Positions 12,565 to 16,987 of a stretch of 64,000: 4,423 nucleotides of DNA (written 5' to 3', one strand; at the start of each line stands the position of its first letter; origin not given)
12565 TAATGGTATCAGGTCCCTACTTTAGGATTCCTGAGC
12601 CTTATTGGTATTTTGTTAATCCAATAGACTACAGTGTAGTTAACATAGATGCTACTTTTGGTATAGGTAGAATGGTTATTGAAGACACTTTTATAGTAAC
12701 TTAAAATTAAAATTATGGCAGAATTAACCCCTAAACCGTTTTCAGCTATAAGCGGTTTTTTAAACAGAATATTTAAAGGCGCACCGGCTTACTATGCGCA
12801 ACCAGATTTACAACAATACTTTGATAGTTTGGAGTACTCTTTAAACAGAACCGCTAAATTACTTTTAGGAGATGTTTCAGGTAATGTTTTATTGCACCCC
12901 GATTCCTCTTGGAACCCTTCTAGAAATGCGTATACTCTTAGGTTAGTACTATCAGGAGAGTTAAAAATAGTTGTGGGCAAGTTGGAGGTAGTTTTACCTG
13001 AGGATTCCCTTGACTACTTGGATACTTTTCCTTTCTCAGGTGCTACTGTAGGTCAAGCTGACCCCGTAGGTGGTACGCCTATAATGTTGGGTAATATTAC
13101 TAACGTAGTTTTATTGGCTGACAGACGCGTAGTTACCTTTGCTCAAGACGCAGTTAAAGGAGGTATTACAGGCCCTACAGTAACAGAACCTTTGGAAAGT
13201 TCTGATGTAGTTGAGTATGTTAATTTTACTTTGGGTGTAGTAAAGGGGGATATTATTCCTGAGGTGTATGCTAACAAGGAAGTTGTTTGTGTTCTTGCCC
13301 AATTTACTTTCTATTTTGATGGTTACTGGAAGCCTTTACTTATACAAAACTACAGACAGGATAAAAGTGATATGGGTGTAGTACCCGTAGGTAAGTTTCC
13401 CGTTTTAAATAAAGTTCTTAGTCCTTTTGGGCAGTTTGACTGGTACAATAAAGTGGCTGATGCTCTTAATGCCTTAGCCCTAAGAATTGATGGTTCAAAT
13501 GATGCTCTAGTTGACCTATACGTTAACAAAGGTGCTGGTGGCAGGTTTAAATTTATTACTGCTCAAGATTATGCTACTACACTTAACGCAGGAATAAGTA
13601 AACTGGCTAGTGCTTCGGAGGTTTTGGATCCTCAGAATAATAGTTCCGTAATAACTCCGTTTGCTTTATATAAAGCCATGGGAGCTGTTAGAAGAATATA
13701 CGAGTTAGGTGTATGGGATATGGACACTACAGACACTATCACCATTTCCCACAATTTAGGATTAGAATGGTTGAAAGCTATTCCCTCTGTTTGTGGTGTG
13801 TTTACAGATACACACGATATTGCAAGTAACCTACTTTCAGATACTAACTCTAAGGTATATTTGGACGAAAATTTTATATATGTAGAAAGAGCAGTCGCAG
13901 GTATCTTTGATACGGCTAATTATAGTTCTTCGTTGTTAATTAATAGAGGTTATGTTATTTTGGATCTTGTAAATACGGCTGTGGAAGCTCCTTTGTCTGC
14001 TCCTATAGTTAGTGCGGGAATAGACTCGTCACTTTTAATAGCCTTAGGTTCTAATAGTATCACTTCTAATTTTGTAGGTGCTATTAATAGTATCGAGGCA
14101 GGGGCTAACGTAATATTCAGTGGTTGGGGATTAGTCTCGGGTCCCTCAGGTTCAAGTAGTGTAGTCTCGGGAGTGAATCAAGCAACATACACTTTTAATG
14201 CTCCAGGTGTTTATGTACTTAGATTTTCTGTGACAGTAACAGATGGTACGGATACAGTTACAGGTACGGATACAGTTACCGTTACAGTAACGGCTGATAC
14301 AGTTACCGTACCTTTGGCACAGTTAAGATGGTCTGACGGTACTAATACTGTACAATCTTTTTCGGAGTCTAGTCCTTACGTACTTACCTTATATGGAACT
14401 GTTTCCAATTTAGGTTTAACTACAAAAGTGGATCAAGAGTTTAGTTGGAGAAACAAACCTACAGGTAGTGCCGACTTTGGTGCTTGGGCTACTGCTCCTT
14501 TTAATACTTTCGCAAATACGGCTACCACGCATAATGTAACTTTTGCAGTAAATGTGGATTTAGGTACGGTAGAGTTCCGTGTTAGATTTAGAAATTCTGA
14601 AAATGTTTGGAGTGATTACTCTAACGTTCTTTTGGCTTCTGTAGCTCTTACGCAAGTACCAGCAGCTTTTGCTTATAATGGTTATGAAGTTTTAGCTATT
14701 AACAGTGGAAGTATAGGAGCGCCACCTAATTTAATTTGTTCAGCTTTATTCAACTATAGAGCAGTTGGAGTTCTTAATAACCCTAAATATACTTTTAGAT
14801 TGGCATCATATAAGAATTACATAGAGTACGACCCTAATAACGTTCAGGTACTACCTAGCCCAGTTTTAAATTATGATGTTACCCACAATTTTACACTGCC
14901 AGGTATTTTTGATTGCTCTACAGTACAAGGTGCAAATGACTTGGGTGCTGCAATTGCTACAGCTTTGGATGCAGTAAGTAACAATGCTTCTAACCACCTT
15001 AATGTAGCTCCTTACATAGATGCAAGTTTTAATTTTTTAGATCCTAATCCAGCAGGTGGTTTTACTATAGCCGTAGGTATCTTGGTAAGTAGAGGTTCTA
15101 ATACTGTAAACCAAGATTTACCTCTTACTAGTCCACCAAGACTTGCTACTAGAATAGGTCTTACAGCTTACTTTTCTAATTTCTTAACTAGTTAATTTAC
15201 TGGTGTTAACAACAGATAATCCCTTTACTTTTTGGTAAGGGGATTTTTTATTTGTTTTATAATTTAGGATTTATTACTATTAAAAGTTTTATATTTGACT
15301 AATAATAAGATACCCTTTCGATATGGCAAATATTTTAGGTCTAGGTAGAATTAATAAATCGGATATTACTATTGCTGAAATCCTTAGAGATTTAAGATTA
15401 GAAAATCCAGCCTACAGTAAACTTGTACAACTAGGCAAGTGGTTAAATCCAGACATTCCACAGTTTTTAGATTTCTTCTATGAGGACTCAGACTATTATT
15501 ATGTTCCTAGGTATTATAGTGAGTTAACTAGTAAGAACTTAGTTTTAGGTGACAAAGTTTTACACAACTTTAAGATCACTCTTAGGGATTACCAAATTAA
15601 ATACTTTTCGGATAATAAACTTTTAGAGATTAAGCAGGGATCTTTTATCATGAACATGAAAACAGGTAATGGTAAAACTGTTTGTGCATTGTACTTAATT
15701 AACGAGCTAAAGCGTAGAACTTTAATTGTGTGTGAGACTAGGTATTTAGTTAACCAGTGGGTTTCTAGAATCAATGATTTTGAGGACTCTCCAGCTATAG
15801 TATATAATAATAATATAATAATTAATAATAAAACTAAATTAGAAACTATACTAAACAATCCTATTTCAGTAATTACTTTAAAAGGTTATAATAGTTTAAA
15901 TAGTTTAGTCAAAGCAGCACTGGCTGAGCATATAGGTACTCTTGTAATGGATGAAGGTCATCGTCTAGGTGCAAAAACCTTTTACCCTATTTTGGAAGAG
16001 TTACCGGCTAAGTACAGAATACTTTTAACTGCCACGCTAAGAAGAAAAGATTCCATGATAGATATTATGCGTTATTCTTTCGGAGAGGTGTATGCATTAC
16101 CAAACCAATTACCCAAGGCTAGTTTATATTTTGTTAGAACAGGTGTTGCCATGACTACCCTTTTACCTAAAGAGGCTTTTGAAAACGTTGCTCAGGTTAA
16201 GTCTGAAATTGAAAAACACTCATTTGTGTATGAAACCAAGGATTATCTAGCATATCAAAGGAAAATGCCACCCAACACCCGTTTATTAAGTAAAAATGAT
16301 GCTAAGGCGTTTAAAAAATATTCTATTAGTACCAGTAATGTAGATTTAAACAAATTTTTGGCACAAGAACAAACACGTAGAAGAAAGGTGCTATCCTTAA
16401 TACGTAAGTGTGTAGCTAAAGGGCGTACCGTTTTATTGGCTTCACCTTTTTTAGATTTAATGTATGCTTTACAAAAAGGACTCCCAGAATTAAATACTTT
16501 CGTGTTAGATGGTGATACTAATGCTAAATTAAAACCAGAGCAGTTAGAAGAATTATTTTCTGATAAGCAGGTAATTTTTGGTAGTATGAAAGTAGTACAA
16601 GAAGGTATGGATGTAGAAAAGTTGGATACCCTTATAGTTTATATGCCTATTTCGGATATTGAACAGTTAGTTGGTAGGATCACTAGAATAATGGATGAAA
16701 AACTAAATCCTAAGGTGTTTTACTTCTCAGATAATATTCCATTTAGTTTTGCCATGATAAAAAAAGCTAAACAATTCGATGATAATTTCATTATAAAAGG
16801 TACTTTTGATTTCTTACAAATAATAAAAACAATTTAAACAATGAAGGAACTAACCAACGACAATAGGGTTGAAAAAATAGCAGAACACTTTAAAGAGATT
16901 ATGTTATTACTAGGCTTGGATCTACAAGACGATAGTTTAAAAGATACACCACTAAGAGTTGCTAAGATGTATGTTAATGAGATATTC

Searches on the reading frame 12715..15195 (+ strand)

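Call 10: search_protein_families(library=pfam, proteins=[window:12715-15195:+])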
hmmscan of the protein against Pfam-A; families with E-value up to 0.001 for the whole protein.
window:12715-15195:+ (826 aa): 1 family
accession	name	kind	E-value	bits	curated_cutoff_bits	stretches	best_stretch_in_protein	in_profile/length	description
PF22352.2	K319L-like_PKD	-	0.00025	21.4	27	1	471-525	33-84/84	K319L-like, PKD domain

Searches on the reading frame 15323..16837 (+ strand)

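Call 10: search_protein_families(library=pfam, proteins=[window:15323-16837:+])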
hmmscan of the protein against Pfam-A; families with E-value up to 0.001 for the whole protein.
window:15323-16837:+ (504 aa): 4 families
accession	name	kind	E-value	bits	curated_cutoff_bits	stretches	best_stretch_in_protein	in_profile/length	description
PF04851.21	ResIII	-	8.9e-22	78.2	22.5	1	84-241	1-164/164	Type III restriction enzyme, res subunit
PF00270.35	DEAD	-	3.8e-15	56.4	26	1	105-241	14-162/167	DEAD/DEAH box helicase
PF00176.29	SNF2-rel_dom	-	1.9e-09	37.5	24.9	1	107-238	19-162/290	SNF2-related domain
PF00271.37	Helicase_C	-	1.2e-06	29.1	23.5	1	359-456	9-106/110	Helicase conserved C-terminal domain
